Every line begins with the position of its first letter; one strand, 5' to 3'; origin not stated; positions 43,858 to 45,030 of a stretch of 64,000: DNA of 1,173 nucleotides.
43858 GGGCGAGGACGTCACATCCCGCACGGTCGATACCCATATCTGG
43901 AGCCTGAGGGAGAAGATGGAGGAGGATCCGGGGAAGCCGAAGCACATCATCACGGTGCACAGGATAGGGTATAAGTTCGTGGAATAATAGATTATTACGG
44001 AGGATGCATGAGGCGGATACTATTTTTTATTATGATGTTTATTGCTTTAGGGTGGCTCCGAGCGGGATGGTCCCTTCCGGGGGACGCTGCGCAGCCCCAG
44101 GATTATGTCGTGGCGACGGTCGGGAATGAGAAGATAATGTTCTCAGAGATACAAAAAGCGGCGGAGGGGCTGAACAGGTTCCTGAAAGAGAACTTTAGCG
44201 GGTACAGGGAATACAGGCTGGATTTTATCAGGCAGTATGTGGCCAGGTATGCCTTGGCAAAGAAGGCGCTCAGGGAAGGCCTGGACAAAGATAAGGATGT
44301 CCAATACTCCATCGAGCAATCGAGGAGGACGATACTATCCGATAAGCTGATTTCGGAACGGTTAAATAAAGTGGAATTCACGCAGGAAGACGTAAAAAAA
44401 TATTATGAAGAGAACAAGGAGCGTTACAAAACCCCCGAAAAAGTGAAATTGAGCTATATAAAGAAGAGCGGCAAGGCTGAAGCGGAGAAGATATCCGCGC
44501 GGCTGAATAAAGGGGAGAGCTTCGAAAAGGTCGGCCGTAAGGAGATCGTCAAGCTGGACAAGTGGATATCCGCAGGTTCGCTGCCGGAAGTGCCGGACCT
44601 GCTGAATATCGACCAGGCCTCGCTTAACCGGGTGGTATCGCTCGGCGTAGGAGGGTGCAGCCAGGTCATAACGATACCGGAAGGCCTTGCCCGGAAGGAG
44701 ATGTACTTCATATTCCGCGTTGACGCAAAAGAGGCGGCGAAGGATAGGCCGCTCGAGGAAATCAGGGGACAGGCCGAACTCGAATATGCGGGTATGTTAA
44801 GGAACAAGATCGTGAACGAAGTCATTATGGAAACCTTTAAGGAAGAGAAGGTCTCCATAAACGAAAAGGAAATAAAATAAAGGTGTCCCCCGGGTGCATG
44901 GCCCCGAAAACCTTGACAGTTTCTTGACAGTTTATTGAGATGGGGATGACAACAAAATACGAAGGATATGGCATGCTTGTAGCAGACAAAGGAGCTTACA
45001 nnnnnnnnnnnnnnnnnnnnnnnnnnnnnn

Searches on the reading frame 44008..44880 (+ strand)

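Call 4: search_protein_families(library=pfam, proteins=[window:44008-44880:+], max_evalue=0.01)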
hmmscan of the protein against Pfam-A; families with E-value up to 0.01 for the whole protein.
window:44008-44880:+ (290 aa): 2 families
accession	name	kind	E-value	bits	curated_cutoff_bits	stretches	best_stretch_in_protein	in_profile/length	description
PF13145.12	Rotamase_2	-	1.1e-16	62.1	27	1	125-253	2-120/121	PPIC-type PPIASE domain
PF13624.11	SurA_N_3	-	4.9e-05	23.7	27.2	1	8-106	17-121/162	SurA-like N-terminal domain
